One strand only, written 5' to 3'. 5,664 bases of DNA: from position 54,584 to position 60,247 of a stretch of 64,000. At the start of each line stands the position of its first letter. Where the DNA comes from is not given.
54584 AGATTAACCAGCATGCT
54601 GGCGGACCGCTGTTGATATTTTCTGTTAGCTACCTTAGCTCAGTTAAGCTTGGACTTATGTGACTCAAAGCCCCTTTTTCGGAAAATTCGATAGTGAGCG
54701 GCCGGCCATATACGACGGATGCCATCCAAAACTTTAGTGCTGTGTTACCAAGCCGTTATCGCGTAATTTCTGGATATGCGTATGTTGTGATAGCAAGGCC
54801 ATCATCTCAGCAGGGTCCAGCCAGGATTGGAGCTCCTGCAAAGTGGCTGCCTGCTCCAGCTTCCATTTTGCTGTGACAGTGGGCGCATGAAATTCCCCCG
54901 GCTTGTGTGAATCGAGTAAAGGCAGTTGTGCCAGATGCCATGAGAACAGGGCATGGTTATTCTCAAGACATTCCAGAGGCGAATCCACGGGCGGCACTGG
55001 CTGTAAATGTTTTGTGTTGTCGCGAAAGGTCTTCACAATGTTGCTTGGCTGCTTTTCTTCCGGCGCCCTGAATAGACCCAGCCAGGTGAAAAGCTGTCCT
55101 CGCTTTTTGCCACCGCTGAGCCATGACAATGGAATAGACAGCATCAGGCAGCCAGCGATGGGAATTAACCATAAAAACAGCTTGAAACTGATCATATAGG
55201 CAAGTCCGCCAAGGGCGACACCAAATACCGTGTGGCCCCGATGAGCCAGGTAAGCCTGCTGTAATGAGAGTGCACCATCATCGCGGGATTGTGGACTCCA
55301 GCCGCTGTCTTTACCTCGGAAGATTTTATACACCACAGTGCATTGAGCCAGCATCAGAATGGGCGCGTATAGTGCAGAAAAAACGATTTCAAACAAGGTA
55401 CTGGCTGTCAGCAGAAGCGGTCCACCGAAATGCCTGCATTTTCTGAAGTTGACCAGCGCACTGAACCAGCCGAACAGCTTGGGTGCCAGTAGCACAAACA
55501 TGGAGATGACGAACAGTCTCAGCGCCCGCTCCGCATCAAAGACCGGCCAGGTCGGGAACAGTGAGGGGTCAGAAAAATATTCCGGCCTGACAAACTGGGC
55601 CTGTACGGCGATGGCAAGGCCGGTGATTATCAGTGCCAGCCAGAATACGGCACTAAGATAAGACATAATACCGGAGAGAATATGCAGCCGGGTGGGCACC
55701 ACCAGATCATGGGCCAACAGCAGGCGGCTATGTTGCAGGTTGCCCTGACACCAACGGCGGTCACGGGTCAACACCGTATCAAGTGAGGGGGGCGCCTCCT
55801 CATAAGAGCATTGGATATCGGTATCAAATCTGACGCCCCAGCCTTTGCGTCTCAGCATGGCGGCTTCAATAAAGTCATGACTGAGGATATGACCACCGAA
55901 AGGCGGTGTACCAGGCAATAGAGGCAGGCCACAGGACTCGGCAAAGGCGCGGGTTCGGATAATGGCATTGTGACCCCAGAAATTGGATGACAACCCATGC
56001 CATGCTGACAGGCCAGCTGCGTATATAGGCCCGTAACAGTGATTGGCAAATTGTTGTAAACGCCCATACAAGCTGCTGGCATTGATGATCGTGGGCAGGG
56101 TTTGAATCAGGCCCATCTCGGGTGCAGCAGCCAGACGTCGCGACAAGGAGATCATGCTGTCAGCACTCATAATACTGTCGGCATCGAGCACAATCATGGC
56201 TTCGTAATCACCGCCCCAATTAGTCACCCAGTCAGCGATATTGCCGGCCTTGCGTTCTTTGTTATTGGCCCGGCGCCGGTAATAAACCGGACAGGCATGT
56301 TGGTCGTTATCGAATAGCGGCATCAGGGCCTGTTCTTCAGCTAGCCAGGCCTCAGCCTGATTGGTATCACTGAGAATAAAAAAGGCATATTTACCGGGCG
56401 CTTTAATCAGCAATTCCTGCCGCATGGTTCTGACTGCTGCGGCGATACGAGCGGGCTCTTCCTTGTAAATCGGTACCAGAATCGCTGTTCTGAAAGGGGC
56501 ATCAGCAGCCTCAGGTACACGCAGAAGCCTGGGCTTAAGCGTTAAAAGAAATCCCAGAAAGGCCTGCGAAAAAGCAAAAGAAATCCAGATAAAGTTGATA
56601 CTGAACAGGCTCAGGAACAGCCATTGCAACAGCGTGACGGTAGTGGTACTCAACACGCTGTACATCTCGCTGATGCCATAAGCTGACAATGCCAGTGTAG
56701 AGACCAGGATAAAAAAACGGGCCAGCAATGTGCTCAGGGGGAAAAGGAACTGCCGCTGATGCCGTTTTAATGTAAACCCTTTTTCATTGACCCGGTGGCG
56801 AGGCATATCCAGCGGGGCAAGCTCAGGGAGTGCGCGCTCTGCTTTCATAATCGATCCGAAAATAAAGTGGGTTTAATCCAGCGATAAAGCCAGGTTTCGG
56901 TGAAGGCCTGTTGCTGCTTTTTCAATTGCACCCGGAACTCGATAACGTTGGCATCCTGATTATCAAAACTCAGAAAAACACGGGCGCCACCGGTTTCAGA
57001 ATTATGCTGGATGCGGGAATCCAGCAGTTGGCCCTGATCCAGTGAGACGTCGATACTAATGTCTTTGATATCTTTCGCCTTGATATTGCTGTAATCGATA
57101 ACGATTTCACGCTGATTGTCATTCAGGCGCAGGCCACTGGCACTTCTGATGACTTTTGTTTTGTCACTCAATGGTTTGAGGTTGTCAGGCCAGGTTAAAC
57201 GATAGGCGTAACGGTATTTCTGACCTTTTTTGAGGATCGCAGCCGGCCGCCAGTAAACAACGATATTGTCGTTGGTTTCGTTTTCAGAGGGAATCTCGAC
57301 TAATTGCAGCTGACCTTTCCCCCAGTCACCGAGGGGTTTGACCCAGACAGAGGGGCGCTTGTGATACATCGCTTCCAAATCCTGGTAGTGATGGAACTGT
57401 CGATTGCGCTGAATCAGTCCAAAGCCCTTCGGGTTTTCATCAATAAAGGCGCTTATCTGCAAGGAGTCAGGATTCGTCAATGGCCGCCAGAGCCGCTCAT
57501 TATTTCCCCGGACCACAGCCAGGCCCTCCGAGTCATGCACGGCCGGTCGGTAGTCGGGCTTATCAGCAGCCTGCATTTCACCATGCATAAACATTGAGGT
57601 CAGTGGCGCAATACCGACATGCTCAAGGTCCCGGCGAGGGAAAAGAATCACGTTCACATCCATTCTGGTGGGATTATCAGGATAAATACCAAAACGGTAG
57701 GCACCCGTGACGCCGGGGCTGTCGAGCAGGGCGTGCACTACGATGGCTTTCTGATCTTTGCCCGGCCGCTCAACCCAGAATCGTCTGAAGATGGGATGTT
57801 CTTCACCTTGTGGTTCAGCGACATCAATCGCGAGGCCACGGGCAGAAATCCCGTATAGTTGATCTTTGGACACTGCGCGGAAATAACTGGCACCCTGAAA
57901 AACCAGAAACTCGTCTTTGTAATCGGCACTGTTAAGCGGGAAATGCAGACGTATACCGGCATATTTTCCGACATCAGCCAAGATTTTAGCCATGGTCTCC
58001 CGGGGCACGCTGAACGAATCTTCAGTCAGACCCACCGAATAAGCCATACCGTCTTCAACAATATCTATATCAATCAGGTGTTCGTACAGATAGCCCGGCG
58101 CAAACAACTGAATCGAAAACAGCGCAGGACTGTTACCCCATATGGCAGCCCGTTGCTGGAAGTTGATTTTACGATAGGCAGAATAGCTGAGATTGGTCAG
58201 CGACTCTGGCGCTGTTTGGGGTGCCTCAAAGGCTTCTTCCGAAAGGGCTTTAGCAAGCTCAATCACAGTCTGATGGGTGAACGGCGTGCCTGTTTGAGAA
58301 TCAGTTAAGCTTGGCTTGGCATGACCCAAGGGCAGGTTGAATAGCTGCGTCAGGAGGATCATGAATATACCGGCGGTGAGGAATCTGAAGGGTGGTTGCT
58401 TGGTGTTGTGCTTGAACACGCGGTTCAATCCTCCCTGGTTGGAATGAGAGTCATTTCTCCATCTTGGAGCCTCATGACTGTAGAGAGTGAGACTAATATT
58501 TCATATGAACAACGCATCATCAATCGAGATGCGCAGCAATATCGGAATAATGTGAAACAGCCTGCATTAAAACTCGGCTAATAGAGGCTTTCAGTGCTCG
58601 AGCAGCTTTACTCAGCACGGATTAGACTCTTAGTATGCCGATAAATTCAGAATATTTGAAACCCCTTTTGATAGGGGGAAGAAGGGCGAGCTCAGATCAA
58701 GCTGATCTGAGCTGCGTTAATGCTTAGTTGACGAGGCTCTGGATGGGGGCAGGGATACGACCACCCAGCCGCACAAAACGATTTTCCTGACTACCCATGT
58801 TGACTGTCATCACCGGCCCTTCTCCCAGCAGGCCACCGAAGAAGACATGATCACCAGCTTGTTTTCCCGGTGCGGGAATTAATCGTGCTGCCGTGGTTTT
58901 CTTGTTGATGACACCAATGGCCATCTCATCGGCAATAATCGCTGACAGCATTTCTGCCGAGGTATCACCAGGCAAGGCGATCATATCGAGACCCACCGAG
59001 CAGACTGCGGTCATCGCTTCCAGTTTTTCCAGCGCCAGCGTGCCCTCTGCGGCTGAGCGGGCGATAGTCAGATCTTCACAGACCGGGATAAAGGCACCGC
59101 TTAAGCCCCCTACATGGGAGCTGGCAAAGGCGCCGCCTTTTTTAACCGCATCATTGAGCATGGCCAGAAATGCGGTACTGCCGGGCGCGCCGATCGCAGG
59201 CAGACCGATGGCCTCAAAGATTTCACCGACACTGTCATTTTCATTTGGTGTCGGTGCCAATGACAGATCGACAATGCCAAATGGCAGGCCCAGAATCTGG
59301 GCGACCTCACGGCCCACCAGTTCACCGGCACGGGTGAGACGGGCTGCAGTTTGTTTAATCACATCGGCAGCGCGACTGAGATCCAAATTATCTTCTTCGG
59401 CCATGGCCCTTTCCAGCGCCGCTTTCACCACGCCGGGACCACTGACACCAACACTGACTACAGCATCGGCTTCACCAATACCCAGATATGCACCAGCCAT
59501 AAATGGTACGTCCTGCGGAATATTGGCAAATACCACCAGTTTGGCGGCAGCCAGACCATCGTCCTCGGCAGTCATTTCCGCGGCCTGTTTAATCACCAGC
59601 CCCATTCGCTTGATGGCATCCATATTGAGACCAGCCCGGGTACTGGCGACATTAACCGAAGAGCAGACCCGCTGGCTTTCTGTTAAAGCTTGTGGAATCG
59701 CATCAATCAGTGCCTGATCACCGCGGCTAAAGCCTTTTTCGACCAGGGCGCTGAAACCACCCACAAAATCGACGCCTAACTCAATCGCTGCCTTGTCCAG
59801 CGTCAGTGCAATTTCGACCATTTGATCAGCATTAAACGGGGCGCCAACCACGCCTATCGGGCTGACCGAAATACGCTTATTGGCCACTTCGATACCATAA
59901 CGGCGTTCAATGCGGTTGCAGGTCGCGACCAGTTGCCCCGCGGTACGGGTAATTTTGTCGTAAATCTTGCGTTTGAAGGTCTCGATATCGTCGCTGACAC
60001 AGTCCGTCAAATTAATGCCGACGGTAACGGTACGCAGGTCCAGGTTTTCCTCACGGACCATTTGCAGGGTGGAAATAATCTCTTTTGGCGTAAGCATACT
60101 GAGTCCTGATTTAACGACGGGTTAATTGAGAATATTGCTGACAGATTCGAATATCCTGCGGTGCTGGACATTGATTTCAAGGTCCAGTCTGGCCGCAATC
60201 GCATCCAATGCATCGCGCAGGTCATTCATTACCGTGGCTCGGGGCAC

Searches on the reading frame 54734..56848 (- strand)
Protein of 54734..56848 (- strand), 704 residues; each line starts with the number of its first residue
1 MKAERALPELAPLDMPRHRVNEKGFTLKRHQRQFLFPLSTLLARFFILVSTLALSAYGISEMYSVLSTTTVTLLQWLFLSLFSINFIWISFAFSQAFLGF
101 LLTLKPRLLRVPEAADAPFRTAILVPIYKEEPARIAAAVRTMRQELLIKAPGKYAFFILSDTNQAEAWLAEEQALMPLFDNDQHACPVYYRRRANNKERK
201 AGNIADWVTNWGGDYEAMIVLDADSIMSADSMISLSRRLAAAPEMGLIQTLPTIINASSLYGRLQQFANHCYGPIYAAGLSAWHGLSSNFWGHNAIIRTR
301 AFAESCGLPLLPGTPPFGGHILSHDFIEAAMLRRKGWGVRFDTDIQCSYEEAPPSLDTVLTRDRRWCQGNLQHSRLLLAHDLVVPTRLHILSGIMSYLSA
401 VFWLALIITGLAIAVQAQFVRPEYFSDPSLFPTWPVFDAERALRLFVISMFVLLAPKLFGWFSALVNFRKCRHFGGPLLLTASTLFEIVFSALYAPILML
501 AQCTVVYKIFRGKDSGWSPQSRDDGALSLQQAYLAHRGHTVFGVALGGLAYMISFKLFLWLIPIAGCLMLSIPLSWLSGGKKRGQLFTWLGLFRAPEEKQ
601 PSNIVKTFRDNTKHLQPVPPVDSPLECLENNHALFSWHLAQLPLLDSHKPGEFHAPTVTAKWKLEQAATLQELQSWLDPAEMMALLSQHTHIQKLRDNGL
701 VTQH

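Call 3: search_protein_families(library=pfam, proteins=[window:54734-56848:-], max_evalue=0.1)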
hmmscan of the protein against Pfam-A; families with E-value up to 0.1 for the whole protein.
window:54734-56848:- (704 aa): 3 families
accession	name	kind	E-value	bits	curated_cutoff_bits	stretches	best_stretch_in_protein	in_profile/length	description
PF13632.12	Glyco_trans_2_3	-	3.7e-16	60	27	1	219-409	3-191/198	Glycosyl transferase family group 2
PF13506.12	Glyco_transf_21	-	6.6e-07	29.4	21.7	1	215-366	31-172/174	Glycosyl transferase family 21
PF00535.33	Glycos_transf_2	-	8e-05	23.1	23.3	1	123-303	2-165/168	Glycosyl transferase family 2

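Call 4: search_protein_families(library=ncbifam, proteins=[window:54734-56848:-], max_evalue=0.1)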
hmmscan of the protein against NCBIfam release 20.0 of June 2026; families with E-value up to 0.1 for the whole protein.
window:54734-56848:- (704 aa): 12 families
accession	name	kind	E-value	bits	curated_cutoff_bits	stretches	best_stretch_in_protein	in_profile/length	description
NF003956.0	PRK05454.1-3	equivalog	5e-249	828.2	864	1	3-696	21-713/718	glucans biosynthesis glucosyltransferase MdoH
NF003958.0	PRK05454.2-1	equivalog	3.6e-234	779.1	419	1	32-697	9-687/704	glucans biosynthesis glucosyltransferase MdoH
NF003962.0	PRK05454.2-5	equivalog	8.3e-201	668.9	328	1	3-612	17-619/641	glucans biosynthesis glucosyltransferase MdoH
NF003957.0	PRK05454.1-4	equivalog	8e-164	546.5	1131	1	6-605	26-628/645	glucans biosynthesis glucosyltransferase MdoH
NF003959.0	PRK05454.2-2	equivalog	2.7e-147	491.7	550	1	41-607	12-569/599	glucans biosynthesis glucosyltransferase MdoH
NF003955.0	PRK05454.1-1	equivalog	6.7e-144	480.7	1037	1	63-608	189-741/855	glucans biosynthesis glucosyltransferase MdoH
NF003963.0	PRK05454.2-6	equivalog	1.3e-112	377.2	884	1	32-611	26-601/610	glucans biosynthesis glucosyltransferase MdoH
NF003960.0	PRK05454.2-3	equivalog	9.7e-106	354.7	829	1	46-606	74-634/659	glucans biosynthesis glucosyltransferase MdoH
NF003961.0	PRK05454.2-4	equivalog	1.9e-98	330.5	583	1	40-603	35-604/643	glucans biosynthesis glucosyltransferase MdoH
TIGR03030.1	CelA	equivalog_domain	1.5e-11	43.1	699.1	1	86-409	95-419/714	UDP-forming cellulose synthase catalytic subunit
NF053846.1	glyco_with_XrtP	equivalog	1.5e-05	23.9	520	1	321-519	250-434/440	XrtP-associated glycosyltransferase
TIGR03937.1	PgaC_IcaA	equivalog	9.6e-05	21.5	422.3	1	213-266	124-177/407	poly-beta-1,6-N-acetyl-D-glucosamine synthase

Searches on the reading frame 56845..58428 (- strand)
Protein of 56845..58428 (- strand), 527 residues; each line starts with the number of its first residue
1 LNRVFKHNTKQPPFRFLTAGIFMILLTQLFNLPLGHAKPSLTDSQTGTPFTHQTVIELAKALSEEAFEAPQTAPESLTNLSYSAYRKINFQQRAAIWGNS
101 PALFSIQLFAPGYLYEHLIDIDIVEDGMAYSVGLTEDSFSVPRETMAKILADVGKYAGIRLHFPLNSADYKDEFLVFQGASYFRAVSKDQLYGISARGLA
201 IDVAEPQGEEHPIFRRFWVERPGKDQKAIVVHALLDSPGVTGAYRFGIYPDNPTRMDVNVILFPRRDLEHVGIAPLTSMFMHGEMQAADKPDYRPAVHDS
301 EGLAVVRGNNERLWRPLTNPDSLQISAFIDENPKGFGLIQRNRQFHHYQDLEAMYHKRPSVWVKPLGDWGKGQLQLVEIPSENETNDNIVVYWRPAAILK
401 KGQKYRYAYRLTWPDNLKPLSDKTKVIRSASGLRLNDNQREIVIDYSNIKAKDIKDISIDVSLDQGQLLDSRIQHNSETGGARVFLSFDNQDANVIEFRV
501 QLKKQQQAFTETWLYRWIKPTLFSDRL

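Call 3: search_protein_families(library=pfam, proteins=[window:56845-58428:-], max_evalue=0.1)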
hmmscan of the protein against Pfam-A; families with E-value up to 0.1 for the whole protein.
window:56845-58428:- (527 aa): 1 family
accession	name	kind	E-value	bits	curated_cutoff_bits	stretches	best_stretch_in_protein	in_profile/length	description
PF04349.18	MdoG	-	4.6e-179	596.8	25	1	50-517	1-478/478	Periplasmic glucan biosynthesis protein, MdoG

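Call 4: search_protein_families(library=ncbifam, proteins=[window:56845-58428:-], max_evalue=0.1)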
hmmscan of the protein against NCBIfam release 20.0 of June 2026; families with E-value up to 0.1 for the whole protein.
window:56845-58428:- (527 aa): 0 families

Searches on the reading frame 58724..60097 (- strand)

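Call 57: search_protein_families(library=pfam, proteins=[window:58724-60097:-], max_evalue=0.0001)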
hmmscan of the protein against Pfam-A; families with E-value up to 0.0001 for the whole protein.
window:58724-60097:- (457 aa): 1 family
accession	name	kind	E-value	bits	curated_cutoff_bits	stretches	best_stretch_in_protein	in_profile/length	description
PF05167.17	DUF711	-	7.7e-179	595.2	25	1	12-426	1-412/413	Uncharacterised ACR (DUF711)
